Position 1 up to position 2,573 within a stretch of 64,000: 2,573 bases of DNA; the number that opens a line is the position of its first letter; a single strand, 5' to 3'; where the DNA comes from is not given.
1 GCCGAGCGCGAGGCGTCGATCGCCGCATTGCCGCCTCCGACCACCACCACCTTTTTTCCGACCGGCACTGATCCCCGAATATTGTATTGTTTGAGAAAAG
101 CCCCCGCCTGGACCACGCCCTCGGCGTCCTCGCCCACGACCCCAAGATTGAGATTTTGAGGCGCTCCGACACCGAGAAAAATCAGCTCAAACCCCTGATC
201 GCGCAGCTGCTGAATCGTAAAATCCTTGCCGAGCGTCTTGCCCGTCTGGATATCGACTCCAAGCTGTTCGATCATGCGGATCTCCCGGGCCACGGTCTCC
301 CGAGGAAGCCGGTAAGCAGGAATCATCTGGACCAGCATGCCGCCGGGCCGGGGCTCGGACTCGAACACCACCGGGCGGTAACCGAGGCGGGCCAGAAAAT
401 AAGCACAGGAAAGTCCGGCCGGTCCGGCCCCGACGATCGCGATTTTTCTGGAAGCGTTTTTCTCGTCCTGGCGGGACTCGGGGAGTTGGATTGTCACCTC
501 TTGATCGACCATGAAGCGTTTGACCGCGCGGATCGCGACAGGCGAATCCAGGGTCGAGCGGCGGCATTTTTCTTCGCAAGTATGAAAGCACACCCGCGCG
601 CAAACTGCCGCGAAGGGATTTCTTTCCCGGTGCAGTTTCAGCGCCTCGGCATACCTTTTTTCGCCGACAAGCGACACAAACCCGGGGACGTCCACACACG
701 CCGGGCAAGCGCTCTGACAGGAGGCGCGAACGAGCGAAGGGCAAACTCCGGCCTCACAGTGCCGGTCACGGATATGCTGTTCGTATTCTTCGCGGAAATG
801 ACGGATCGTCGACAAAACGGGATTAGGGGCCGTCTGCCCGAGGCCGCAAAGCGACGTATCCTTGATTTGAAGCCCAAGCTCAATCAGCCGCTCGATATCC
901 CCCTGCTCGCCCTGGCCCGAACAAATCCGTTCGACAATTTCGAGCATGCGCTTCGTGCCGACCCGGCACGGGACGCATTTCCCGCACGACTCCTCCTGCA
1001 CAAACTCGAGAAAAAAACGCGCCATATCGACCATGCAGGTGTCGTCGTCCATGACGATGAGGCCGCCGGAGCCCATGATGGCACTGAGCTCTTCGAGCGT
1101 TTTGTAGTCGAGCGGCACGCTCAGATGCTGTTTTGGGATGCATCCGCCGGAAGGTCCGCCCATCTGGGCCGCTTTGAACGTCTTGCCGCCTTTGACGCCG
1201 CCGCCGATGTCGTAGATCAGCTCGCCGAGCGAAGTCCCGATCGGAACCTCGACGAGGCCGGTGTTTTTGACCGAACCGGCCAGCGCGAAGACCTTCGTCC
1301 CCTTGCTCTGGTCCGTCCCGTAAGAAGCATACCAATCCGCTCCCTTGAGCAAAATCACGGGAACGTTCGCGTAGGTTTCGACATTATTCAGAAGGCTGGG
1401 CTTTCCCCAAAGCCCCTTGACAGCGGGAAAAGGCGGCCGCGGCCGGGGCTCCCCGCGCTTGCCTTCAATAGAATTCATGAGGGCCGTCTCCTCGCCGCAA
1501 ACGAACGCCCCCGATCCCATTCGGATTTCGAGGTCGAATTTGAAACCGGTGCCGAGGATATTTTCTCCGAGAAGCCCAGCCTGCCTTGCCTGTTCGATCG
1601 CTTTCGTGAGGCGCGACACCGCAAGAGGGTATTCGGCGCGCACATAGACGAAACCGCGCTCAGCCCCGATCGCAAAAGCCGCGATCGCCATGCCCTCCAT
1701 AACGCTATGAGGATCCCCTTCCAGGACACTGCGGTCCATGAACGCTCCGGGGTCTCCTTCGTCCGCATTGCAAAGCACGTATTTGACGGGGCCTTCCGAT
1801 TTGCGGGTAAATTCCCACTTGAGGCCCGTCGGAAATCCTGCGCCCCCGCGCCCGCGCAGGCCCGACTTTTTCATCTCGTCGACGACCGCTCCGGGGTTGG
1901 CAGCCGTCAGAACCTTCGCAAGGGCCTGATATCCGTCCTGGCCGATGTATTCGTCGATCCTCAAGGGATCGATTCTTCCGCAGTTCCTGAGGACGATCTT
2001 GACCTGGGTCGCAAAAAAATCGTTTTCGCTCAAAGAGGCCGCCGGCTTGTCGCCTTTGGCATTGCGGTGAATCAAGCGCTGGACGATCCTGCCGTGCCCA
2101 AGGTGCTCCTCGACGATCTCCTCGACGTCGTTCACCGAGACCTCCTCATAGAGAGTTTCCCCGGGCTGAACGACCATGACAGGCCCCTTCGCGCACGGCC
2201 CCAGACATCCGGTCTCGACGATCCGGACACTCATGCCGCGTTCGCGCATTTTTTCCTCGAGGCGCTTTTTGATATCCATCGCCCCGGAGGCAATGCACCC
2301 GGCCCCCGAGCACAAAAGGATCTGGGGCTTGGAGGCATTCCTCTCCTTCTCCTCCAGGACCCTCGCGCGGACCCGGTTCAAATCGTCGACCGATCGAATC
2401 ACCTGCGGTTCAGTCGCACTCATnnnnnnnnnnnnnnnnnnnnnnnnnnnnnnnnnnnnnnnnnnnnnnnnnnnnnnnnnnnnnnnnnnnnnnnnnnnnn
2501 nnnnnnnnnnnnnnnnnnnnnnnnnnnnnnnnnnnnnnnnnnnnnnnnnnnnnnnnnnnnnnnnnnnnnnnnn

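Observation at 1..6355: Rex-associated redox module: canonical NfnAB plus a NuoE-like gene and a NuoF-like::GltD-like fusion (Stn/Bfu-type candidate) missed by the ORF track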

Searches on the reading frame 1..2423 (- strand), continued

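Call 58: search_protein_families(library=pfam, proteins=[L069:13218-13961:+, L028:6743-9397:+, L053:13041-16106:+, L064:13128-16433:+, L050:13042-15756:+, L066:13213-15171:+, L029:11248-13074:+, L043:14077-15804:+, L025:13091-14146:+, L060:13114-13827:+], max_evalue=0.00001)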
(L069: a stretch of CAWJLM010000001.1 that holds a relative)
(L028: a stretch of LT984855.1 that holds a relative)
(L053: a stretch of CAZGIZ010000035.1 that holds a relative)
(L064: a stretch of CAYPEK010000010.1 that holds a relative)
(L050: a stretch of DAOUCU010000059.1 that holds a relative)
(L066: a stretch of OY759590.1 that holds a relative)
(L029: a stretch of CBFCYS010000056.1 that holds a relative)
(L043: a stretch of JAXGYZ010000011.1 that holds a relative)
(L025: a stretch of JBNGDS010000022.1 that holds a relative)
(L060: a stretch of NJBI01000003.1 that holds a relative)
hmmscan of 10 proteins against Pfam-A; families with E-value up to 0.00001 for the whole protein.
L069:13218-13961:+ (247 aa): 13 families
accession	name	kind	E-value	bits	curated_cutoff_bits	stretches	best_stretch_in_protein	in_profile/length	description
PF13510.11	Fer2_4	-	8.7e-22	77.4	22.8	1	14-90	2-81/82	2Fe-2S iron-sulfur cluster binding domain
PF10588.14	NADH-G_4Fe-4S_3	-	8.1e-15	54.5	27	1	97-136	1-40/40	NADH-ubiquinone oxidoreductase-G iron-sulfur binding region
PF22117.2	Fer4_Nqo3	-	4.2e-11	43.3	27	1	155-219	6-66/67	NADH-quinone oxidoreductase subunit 3, ferredoxin-like domain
PF13237.11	Fer4_10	-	3.9e-09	36.7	25.5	1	154-215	3-53/53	4Fe-4S dicluster domain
PF12837.12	Fer4_6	-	2.3e-07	30.9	25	0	201-219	6-24/24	4Fe-4S binding domain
PF00037.32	Fer4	-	3.8e-07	30.1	21.1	1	203-219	7-23/24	4Fe-4S binding domain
PF13183.11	Fer4_8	-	4.5e-07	30.7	27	1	158-217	3-67/68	4Fe-4S dicluster domain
PF13187.11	Fer4_9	-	9.7e-07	29.2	27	1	159-218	1-51/52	4Fe-4S dicluster domain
PF12838.12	Fer4_7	-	1.2e-06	29.3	27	1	159-218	1-52/52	4Fe-4S dicluster domain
PF12797.12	Fer4_2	-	2.6e-06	27.5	24.5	0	200-216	6-22/22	4Fe-4S binding domain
PF13534.11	Fer4_17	-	2.9e-06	28.2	22.2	1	159-217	1-59/61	4Fe-4S dicluster domain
PF13484.11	Fer4_16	-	5.2e-06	27.6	30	1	204-228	2-27/66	4Fe-4S double cluster binding domain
PF13459.11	Fer4_15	-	8.2e-06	26.9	22.4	0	154-174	2-22/66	4Fe-4S single cluster domain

L028:6743-9397:+ (884 aa): 9 families
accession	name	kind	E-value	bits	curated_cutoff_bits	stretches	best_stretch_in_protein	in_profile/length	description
PF00384.28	Molybdopterin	-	1.4e-66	225.4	24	1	276-698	1-353/353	Molybdopterin oxidoreductase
PF13510.11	Fer2_4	-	3.7e-17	62.6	22.8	1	3-78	3-81/82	2Fe-2S iron-sulfur cluster binding domain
PF01568.27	Molydop_binding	-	2.8e-11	43.9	26.8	1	774-853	4-82/110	Molydopterin dinucleotide binding domain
PF10588.14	NADH-G_4Fe-4S_3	-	1.2e-09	37.9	27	1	85-121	1-37/40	NADH-ubiquinone oxidoreductase-G iron-sulfur binding region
PF04879.21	Molybdop_Fe4S4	-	1.6e-08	34.9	22.7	1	220-272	3-54/55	Molybdopterin oxidoreductase Fe4S4 domain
PF12838.12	Fer4_7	-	8.5e-08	33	27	1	147-205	1-52/52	4Fe-4S dicluster domain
PF00111.32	Fer2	-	5.6e-07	29.8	21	1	7-67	2-75/77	2Fe-2S iron-sulfur cluster binding domain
PF00037.32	Fer4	-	4.3e-06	26.7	21.1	1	188-206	5-23/24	4Fe-4S binding domain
PF22117.2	Fer4_Nqo3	-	6e-06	26.8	27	1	139-206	2-66/67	NADH-quinone oxidoreductase subunit 3, ferredoxin-like domain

L053:13041-16106:+ (1021 aa): 10 families
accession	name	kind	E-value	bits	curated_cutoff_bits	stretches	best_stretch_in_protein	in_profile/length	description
PF00384.28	Molybdopterin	-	8.5e-85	285.3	24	1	316-752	1-353/353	Molybdopterin oxidoreductase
PF01568.27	Molydop_binding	-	4e-31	107.7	26.8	1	835-938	2-108/110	Molydopterin dinucleotide binding domain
PF13510.11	Fer2_4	-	1.6e-21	76.6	22.8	1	44-119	3-81/82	2Fe-2S iron-sulfur cluster binding domain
PF04879.21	Molybdop_Fe4S4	-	1.3e-19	70.4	22.7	1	261-313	3-55/55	Molybdopterin oxidoreductase Fe4S4 domain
PF10588.14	NADH-G_4Fe-4S_3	-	4.6e-10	39.3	27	1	126-162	1-37/40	NADH-ubiquinone oxidoreductase-G iron-sulfur binding region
PF22117.2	Fer4_Nqo3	-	5.1e-09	36.6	27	1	184-250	3-66/67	NADH-quinone oxidoreductase subunit 3, ferredoxin-like domain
PF00037.32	Fer4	-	1.1e-08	35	21.1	0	233-250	6-23/24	4Fe-4S binding domain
PF00111.32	Fer2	-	2.4e-07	31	21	1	48-96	2-48/77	2Fe-2S iron-sulfur cluster binding domain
PF12838.12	Fer4_7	-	8.2e-07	29.8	27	1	191-249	1-52/52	4Fe-4S dicluster domain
PF13237.11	Fer4_10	-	4.4e-06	27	25.5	0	187-202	4-19/53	4Fe-4S dicluster domain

L064:13128-16433:+ (1101 aa): 13 families
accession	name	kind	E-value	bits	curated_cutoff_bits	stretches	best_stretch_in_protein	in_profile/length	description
PF07992.20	Pyr_redox_2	-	8.1e-20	71.8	26.1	2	255-503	85-290/291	Pyridine nucleotide-disulphide oxidoreductase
PF13510.11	Fer2_4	-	2.9e-18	66.1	22.8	1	2-80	2-81/82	2Fe-2S iron-sulfur cluster binding domain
PF00037.32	Fer4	-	2.4e-12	46.6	21.1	0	173-191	6-24/24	4Fe-4S binding domain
PF12831.13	FAD_oxidored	-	6.1e-09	36.1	27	1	678-723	3-49/416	FAD dependent oxidoreductase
PF00890.30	FAD_binding_2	-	7e-09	35.8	20.4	1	677-713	2-38/414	FAD binding domain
PF12838.12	Fer4_7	-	8.1e-09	36.3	27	1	133-189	1-52/52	4Fe-4S dicluster domain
PF13738.12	Pyr_redox_3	-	6.7e-08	32.6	30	0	659-803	149-276/305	Pyridine nucleotide-disulphide oxidoreductase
PF13450.12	NAD_binding_8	-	2.4e-07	31.4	21.9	1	679-716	1-38/68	NAD(P)-binding Rossmann-like domain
PF14697.11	Fer4_21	-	2e-06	28.3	35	1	129-190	3-57/59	4Fe-4S dicluster domain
PF01266.30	DAO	-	6.9e-06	26.3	27.9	0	677-711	2-37/353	FAD dependent oxidoreductase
PF13187.11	Fer4_9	-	7.8e-06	26.3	27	0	133-190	1-52/52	4Fe-4S dicluster domain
PF13183.11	Fer4_8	-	8.3e-06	26.7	27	0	133-188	4-67/68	4Fe-4S dicluster domain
PF03486.20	HI0933_like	-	9e-06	25.7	50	0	676-712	2-38/244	HI0933-like protein Rossmann domain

L050:13042-15756:+ (904 aa): 10 families
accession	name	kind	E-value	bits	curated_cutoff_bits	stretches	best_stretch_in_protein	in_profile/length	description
PF00384.28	Molybdopterin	-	5.7e-83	279.3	24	1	290-708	1-352/353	Molybdopterin oxidoreductase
PF01568.27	Molydop_binding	-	2.7e-36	124.4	26.8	1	792-896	1-108/110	Molydopterin dinucleotide binding domain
PF13510.11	Fer2_4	-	1.1e-22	80.3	22.8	1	16-92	2-81/82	2Fe-2S iron-sulfur cluster binding domain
PF04879.21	Molybdop_Fe4S4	-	3.1e-14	53.1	22.7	1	234-282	3-51/55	Molybdopterin oxidoreductase Fe4S4 domain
PF10588.14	NADH-G_4Fe-4S_3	-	1.2e-12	47.5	27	1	99-136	1-38/40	NADH-ubiquinone oxidoreductase-G iron-sulfur binding region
PF22117.2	Fer4_Nqo3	-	4.4e-11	43.2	27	1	160-220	9-66/67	NADH-quinone oxidoreductase subunit 3, ferredoxin-like domain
PF12838.12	Fer4_7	-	2e-08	35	27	1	162-219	2-52/52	4Fe-4S dicluster domain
PF00111.32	Fer2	-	4.4e-08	33.4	21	1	22-70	3-49/77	2Fe-2S iron-sulfur cluster binding domain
PF00037.32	Fer4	-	1.2e-07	31.7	21.1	0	204-220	7-23/24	4Fe-4S binding domain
PF14697.11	Fer4_21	-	2.9e-06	27.8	35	1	160-218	6-55/59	4Fe-4S dicluster domain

L066:13213-15171:+ (652 aa): 10 families
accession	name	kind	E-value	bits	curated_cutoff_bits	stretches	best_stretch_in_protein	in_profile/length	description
PF00384.28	Molybdopterin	-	1.7e-28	100.1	24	1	293-636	1-341/353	Molybdopterin oxidoreductase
PF13510.11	Fer2_4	-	3.7e-22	78.6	22.8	1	16-91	3-81/82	2Fe-2S iron-sulfur cluster binding domain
PF10588.14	NADH-G_4Fe-4S_3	-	1.9e-15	56.5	27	1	98-135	1-38/40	NADH-ubiquinone oxidoreductase-G iron-sulfur binding region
PF12838.12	Fer4_7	-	3e-10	40.8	27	1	160-218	1-52/52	4Fe-4S dicluster domain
PF00037.32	Fer4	-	1.7e-08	34.4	21.1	1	202-219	6-23/24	4Fe-4S binding domain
PF14697.11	Fer4_21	-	2.3e-08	34.5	35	1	155-219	2-57/59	4Fe-4S dicluster domain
PF22117.2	Fer4_Nqo3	-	2.7e-08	34.3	27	1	157-219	7-66/67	NADH-quinone oxidoreductase subunit 3, ferredoxin-like domain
PF00111.32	Fer2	-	8.1e-08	32.5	21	1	20-81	2-76/77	2Fe-2S iron-sulfur cluster binding domain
PF13187.11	Fer4_9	-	4.5e-06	27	27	0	160-219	1-52/52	4Fe-4S dicluster domain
PF04879.21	Molybdop_Fe4S4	-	8.6e-06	26.1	22.7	1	240-284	5-48/55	Molybdopterin oxidoreductase Fe4S4 domain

L029:11248-13074:+ (608 aa): 10 families
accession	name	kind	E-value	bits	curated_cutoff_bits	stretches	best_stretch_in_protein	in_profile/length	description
PF00037.32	Fer4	-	2.5e-19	68.7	21.1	1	183-201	6-24/24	4Fe-4S binding domain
PF12838.12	Fer4_7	-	3.9e-18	66.1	27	1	143-199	1-52/52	4Fe-4S dicluster domain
PF14697.11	Fer4_21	-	1e-15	58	35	2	141-201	5-58/59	4Fe-4S dicluster domain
PF13510.11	Fer2_4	-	5.2e-15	55.7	22.8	1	1-77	3-80/82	2Fe-2S iron-sulfur cluster binding domain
PF13237.11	Fer4_10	-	3.4e-11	43.3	25.5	1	537-584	3-52/53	4Fe-4S dicluster domain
PF13187.11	Fer4_9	-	3.5e-11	43.4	27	0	143-200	1-52/52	4Fe-4S dicluster domain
PF13484.11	Fer4_16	-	1.1e-10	42.6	30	0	184-203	1-20/66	4Fe-4S double cluster binding domain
PF12837.12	Fer4_6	-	6.4e-10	38.9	25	0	568-588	3-23/24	4Fe-4S binding domain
PF25160.1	LdpA_Fe-S-bd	-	1.9e-08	34.4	27.6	0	182-204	25-47/49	LdpA Fe-S cluster-binding domain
PF07992.20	Pyr_redox_2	-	2.2e-07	31.1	26.1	0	387-513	179-291/291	Pyridine nucleotide-disulphide oxidoreductase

L043:14077-15804:+ (575 aa): 11 families
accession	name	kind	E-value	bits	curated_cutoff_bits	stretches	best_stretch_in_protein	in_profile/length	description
PF00384.28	Molybdopterin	-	1.1e-27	97.4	24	1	281-570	1-352/353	Molybdopterin oxidoreductase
PF13510.11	Fer2_4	-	3.5e-21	75.5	22.8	1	4-78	4-81/82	2Fe-2S iron-sulfur cluster binding domain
PF10588.14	NADH-G_4Fe-4S_3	-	2.2e-09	37.1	27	1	85-127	1-38/40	NADH-ubiquinone oxidoreductase-G iron-sulfur binding region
PF00111.32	Fer2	-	2.9e-09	37.2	21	1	7-61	2-53/77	2Fe-2S iron-sulfur cluster binding domain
PF12838.12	Fer4_7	-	4e-09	37.3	27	1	153-211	1-52/52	4Fe-4S dicluster domain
PF22117.2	Fer4_Nqo3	-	2.4e-08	34.5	27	1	150-212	7-66/67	NADH-quinone oxidoreductase subunit 3, ferredoxin-like domain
PF13187.11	Fer4_9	-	3.2e-08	33.9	27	1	153-211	1-51/52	4Fe-4S dicluster domain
PF13484.11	Fer4_16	-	4.7e-07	30.9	30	0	196-215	1-20/66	4Fe-4S double cluster binding domain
PF00037.32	Fer4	-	1.4e-06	28.3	21.1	0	194-212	5-23/24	4Fe-4S binding domain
PF14697.11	Fer4_21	-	1.7e-06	28.5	35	1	149-210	3-54/59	4Fe-4S dicluster domain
PF04879.21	Molybdop_Fe4S4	-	7.4e-06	26.3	22.7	1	229-272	4-48/55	Molybdopterin oxidoreductase Fe4S4 domain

L025:13091-14146:+ (351 aa): 10 families
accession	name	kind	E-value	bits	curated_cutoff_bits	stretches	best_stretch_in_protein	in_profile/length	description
PF13510.11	Fer2_4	-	6.1e-18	65.1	22.8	1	2-75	5-81/82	2Fe-2S iron-sulfur cluster binding domain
PF00384.28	Molybdopterin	-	6.1e-16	58.8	24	1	276-351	1-81/353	Molybdopterin oxidoreductase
PF04879.21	Molybdop_Fe4S4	-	2.7e-15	56.5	22.7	1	218-273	2-55/55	Molybdopterin oxidoreductase Fe4S4 domain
PF10588.14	NADH-G_4Fe-4S_3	-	5.6e-13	48.6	27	1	82-121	1-40/40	NADH-ubiquinone oxidoreductase-G iron-sulfur binding region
PF12838.12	Fer4_7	-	5.8e-11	43.1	27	1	144-202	1-52/52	4Fe-4S dicluster domain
PF00037.32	Fer4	-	3.5e-09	36.5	21.1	1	186-204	6-24/24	4Fe-4S binding domain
PF22117.2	Fer4_Nqo3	-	1.6e-08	35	27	1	137-203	3-66/67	NADH-quinone oxidoreductase subunit 3, ferredoxin-like domain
PF13237.11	Fer4_10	-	2.9e-07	30.7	25.5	0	184-232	5-49/53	4Fe-4S dicluster domain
PF13187.11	Fer4_9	-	6e-06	26.6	27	1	144-202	1-51/52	4Fe-4S dicluster domain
PF13183.11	Fer4_8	-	6.8e-06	27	27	1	142-201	2-67/68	4Fe-4S dicluster domain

L060:13114-13827:+ (237 aa): 1 family
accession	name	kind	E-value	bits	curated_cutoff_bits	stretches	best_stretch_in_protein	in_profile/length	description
PF13510.11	Fer2_4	-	7.5e-15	55.2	22.8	1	4-78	6-81/82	2Fe-2S iron-sulfur cluster binding domain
